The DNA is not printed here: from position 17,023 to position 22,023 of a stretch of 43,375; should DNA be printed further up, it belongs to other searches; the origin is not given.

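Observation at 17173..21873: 1,566-aa orphan protein: apparent tandem, catalytically degenerate GlnD-like modules next to a large GDH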

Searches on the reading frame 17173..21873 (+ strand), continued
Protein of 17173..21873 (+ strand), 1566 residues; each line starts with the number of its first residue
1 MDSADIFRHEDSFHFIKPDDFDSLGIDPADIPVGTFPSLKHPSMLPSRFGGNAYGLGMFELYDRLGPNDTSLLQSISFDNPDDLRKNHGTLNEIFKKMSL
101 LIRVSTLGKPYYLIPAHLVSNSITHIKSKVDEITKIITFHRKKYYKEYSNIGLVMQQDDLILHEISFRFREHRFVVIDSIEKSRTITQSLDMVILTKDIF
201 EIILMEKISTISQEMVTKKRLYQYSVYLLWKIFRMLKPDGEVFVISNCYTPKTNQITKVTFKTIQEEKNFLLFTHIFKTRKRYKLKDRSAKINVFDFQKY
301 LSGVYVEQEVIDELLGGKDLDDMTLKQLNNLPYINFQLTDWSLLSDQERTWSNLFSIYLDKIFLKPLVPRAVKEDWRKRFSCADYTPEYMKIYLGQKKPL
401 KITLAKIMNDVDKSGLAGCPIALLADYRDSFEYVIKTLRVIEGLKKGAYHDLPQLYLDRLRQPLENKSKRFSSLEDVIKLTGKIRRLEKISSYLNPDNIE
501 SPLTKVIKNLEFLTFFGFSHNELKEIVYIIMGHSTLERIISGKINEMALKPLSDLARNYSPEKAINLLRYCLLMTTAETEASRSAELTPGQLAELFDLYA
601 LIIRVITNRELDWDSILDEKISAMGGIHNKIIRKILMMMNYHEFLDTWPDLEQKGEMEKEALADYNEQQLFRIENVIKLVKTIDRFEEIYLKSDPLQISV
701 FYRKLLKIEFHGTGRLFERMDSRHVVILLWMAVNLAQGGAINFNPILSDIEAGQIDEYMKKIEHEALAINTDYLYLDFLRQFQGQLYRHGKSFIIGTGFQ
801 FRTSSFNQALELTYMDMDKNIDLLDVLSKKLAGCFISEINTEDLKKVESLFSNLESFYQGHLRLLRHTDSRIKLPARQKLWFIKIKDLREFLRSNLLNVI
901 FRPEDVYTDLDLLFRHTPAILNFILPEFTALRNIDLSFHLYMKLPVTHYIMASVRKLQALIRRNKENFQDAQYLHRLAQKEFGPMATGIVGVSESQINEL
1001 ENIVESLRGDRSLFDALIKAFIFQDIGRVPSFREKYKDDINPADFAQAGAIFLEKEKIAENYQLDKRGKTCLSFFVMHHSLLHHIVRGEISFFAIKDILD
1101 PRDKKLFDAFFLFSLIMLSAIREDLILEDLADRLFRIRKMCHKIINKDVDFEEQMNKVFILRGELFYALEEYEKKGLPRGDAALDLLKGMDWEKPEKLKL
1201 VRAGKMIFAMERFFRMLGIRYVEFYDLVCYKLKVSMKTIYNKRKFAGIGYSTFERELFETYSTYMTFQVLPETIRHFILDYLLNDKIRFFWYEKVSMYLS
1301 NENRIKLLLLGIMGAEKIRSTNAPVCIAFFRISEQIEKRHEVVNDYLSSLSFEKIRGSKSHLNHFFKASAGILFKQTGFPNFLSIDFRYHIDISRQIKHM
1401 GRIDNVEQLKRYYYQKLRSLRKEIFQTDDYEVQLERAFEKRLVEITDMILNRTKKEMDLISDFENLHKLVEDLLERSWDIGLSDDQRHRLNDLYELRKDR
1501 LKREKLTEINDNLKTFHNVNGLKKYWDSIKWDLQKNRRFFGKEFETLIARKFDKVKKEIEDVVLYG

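Call 41: find_encoding_contigs(protein=P0034, flank=9000, max_places=1)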
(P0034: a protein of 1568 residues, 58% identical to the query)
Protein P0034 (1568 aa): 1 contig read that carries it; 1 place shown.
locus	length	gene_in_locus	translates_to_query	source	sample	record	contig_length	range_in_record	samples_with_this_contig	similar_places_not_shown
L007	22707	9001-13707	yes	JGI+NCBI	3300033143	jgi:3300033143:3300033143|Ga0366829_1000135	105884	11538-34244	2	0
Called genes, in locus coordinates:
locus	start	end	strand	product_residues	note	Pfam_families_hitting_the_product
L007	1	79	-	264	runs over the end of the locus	PF01012:ETF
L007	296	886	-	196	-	PF00440:TetR_N, PF08359:TetR_C_4, PF17932:TetR_C_24, PF17938:TetR_C_29 (weak)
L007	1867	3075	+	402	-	PF13458:Peripla_BP_6, PF01094:ANF_receptor (weak)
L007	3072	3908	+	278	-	PF13476:AAA_23 (weak), PF00005:ABC_tran, PF12399:BCA_ABC_TP_C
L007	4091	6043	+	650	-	PF00501:AMP-binding, PF23562:AMP-binding_C_3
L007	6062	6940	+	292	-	PF02653:BPD_transp_2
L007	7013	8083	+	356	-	PF02653:BPD_transp_2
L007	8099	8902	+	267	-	PF00005:ABC_tran, PF13304:AAA_21 (faint)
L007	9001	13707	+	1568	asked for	-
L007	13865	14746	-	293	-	PF02754:CCG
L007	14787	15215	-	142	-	PF12838:Fer4_7 (weak), PF13183:Fer4_8, PF13187:Fer4_9, PF13237:Fer4_10 (weak), PF13484:Fer4_16 (weak), PF13534:Fer4_17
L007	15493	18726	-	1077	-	PF13510:Fer2_4, PF12838:Fer4_7, PF14697:Fer4_21, PF00037:Fer4 (weak), PF07992:Pyr_redox_2 (weak), PF12831:FAD_oxidored (weak), PF13450:NAD_binding_8, PF12838:Fer4_7 (weak), +6 more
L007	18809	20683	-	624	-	PF01257:2Fe-2S_thioredx (weak), PF01512:Complex1_51K, PF10531:SLBB (weak), PF10589:NADH_4Fe-4S, PF00037:Fer4, PF12838:Fer4_7 (weak), PF13237:Fer4_10, PF14697:Fer4_21, +4 more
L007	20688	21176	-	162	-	PF01257:2Fe-2S_thioredx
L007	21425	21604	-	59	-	PF00890:FAD_binding_2 (weak), PF01266:DAO (weak), PF07992:Pyr_redox_2 (weak), PF12831:FAD_oxidored, PF13450:NAD_binding_8 (weak)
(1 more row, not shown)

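Call 42: find_encoding_contigs(protein=P0118, flank=9000, max_places=1)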
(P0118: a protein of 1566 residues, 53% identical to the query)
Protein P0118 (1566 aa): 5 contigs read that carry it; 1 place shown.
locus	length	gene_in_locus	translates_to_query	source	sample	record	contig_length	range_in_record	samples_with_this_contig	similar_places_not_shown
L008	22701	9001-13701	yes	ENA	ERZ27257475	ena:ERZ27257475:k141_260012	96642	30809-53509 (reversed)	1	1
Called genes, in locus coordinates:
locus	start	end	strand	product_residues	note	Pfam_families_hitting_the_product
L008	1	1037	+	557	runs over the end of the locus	PF02366:PMT, PF13231:PMT_2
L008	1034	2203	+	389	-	PF13088:BNR_2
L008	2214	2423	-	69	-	-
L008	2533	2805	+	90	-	-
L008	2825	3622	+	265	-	PF00535:Glycos_transf_2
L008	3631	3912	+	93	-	PF07578:LAB_N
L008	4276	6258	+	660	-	PF23161:HTH_RNase_II, PF00773:RNB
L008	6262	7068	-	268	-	-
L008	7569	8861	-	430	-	PF00206:Lyase_1, PF10397:ADSL_C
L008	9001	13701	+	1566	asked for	-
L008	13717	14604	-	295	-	PF02754:CCG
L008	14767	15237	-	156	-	PF13183:Fer4_8, PF13237:Fer4_10 (faint), PF12838:Fer4_7 (faint), PF13187:Fer4_9, PF13484:Fer4_16 (weak), PF13534:Fer4_17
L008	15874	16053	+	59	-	PF00890:FAD_binding_2, PF01266:DAO (weak), PF07992:Pyr_redox_2 (weak), PF12831:FAD_oxidored, PF13450:NAD_binding_8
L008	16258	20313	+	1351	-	PF14691:Fer4_20, PF00070:Pyr_redox (faint), PF00890:FAD_binding_2 (faint), PF07992:Pyr_redox_2, PF13450:NAD_binding_8, PF13738:Pyr_redox_3 (weak), PF07992:Pyr_redox_2, PF13450:NAD_binding_8 (weak), +8 more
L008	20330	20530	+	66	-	PF02662:FlpD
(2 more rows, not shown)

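Call 58: find_related_loci(query=A1, collection=genome_contigs, flank=9000)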
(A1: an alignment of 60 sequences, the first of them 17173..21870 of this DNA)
Query A1 (1566 aa) in genome_contigs; peptide patterns used: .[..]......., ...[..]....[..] (x = any residue, [..] = any of these).
221 stretches matched a pattern; 204 encode a relative of the query (tblastn E <= 1e-3); the best 80 are kept; 80 distinct loci.
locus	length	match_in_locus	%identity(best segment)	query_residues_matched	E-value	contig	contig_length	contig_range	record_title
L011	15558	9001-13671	62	1-1556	0e+0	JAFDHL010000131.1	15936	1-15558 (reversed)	MAG: Deltaproteobacteria bacterium isolate Meg22_1214_Bin_234 Meg22_1214_Bin_234_scaffold_33071, whole genome shotgun se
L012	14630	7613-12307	63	1-1560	0e+0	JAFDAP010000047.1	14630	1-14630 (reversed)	MAG: Deltaproteobacteria bacterium isolate AB_3033_Bin_63 AB_3033_Bin_63_scaffold_14157, whole genome shotgun sequence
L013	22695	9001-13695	62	1-1560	0e+0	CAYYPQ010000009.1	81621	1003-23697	MAG TPA_asm: uncultured Desulfobacteraceae bacterium isolate binchicken_co129_900 genome assembly, contig: NODE_542_leng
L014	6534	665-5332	62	4-1559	0e+0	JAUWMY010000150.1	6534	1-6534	MAG: Desulfobacteraceae bacterium isolate CSMAG_2410 CSMAG_2410_k141_78123_length_6534_cov_6.9587, whole genome shotgun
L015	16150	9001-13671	61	4-1560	0e+0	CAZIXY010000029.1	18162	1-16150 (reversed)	MAG TPA_asm: uncultured Desulfobacteraceae bacterium isolate binchicken_co256_358 genome assembly, contig: NODE_6630_len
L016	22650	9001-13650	58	10-1559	0e+0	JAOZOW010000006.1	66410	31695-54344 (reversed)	MAG: Deltaproteobacteria bacterium isolate GMC4.metabat2.101 GMC4_149_length_66410_cov_19.186557, whole genome shotgun s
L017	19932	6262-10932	58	4-1560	0e+0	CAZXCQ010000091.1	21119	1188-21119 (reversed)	MAG TPA_asm: uncultured Desulfobacteraceae bacterium isolate SRP323688_co1_244 genome assembly, contig: NODE_4202_length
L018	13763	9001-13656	58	9-1559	0e+0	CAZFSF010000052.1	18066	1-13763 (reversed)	MAG TPA_asm: uncultured Desulfobacteraceae bacterium isolate SRP214966_co1_315 genome assembly, contig: NODE_4625_length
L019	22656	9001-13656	58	9-1559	0e+0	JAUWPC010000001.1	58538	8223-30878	MAG: Desulfobacteraceae bacterium isolate CSMAG_2466 CSMAG_2466_k141_640268_length_58538_cov_52.3444, whole genome shotg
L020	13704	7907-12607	58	1-1562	0e+0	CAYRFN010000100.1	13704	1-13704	MAG TPA_asm: uncultured Desulfobacteraceae bacterium isolate SRP323688_co1_105 genome assembly, contig: NODE_6975_length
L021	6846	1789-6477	57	4-1566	0e+0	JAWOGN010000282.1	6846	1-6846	MAG: Desulfatiglandaceae bacterium isolate BLK6-3.bin.288 k191_930036, whole genome shotgun sequence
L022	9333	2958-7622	57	7-1561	0e+0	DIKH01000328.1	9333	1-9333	MAG TPA_asm: Desulfobacteraceae bacterium UBA5623 UBA5623_contig_13425, whole genome shotgun sequence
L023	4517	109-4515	60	1-1464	0e+0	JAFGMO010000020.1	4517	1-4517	MAG: Candidatus Aminicenantes bacterium isolate Zod_Metabat.480 k87_1626794, whole genome shotgun sequence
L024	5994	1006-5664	56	4-1556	0e+0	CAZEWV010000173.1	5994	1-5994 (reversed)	MAG TPA_asm: uncultured Eubacteriales bacterium isolate SRP128015_co2_61 genome assembly, contig: NODE_12802_length_5994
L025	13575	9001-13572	58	9-1531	0e+0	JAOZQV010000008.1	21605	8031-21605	MAG: Deltaproteobacteria bacterium isolate GMC6_bin_6_sub GMC6_1764_length_21605_cov_7.445151, whole genome shotgun sequ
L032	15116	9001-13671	54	5-1561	0e+0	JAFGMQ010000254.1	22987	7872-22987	MAG: Deltaproteobacteria bacterium isolate Zod_Metabat.483 k87_14773694, whole genome shotgun sequence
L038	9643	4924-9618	52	1-1559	0e+0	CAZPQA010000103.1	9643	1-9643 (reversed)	MAG TPA_asm: uncultured Desulfobacteraceae bacterium isolate SRP167671_co4_58 genome assembly, contig: NODE_4918_length_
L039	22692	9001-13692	52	1-1559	0e+0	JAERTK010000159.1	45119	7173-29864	MAG: Desulfobacteraceae bacterium isolate BH30 c_000000004025, whole genome shotgun sequence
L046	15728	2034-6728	51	1-1559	0e+0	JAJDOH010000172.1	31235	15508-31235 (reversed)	MAG: Deltaproteobacteria bacterium isolate MASpbin.1 k141_2750311, whole genome shotgun sequence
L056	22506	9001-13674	51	3-1559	0e+0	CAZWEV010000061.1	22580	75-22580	MAG TPA_asm: uncultured Desulfobacteraceae bacterium isolate binchicken_co129_423 genome assembly, contig: NODE_6382_len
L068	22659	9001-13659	48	7-1560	0e+0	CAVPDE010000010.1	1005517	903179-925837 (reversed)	MAG: uncultured delta proteobacterium isolate MFD00032.bin.1.156 genome assembly, contig: contig_15954, whole genome sho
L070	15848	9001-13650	56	4-1554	0e+0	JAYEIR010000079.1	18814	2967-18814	MAG: Thermodesulfobacteriota bacterium isolate MAG186 MAG186_79, whole genome shotgun sequence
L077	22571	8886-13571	48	5-1559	0e+0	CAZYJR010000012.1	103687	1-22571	MAG TPA_asm: uncultured Desulfobacterales bacterium isolate SRP141376_co2_358 genome assembly, contig: NODE_505_length_1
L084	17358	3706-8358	50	7-1557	0e+0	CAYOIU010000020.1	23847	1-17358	MAG TPA_asm: uncultured Desulfobacteraceae bacterium isolate SRP214966_co4_492 genome assembly, contig: NODE_1600_length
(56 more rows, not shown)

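Call 67: search_protein_families(library=pfam, alignment_id=A6, max_evalue=5)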
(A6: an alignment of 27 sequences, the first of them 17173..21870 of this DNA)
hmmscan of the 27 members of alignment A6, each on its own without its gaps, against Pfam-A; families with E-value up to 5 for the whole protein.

A. member 1, window:17173-21870:+ (1566 aa): 4 families
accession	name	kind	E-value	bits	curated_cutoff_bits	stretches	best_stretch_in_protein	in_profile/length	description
PF15930.10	YdiH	-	0.16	12.6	27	0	960-981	14-35/62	Domain of unknown function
PF06395.16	CDC24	-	0.18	12.5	21.3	1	215-260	40-82/89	CDC24 Calponin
PF24580.1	DUF7607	-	0.83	10.2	27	1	1407-1482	28-103/110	Domain of unknown function (DUF7607)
PF21984.2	DnaD_N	-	1.2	9.8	27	1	145-231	6-88/101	DnaD N-terminal domain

B. families by the number of members that match (of 27 scanned): 34 families (the first 25 are shown)
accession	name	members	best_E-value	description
PF12531.13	DUF3731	1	0.00013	DNA-K related protein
PF20717.2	DUF6829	1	0.00048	Family of unknown function (DUF6829)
PF19555.4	DUF6078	1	0.00066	Family of unknown function (DUF6078)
PF04716.19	ETC_C1_NDUFA5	1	0.0034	ETC complex I subunit conserved region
PF24856.1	AraA_central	1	0.0086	L-arabinose isomerase central domain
PF22507.2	DUF6994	1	0.031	Family of unknown function (DUF6994)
PF24719.1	Imm33-like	1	0.032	Imm33-like domain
PF21108.3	MDN1_4th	1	0.065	Midasin AAA+ ATPase lid domain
PF25446.1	SH3_ISE2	1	0.093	ISE2, SH3 domain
PF05130.17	FlgN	1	0.096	FlgN protein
PF18903.5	DUF5659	1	0.1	Domain of unknown function (DUF5659)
PF01843.25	DIL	1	0.11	DIL domain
PF05175.20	MTS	1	0.13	Methyltransferase small domain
PF17956.6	NAPRTase_C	1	0.13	Nicotinate phosphoribosyltransferase C-terminal domain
PF07743.18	HSCB_C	1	0.13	HSCB C-terminal oligomerisation domain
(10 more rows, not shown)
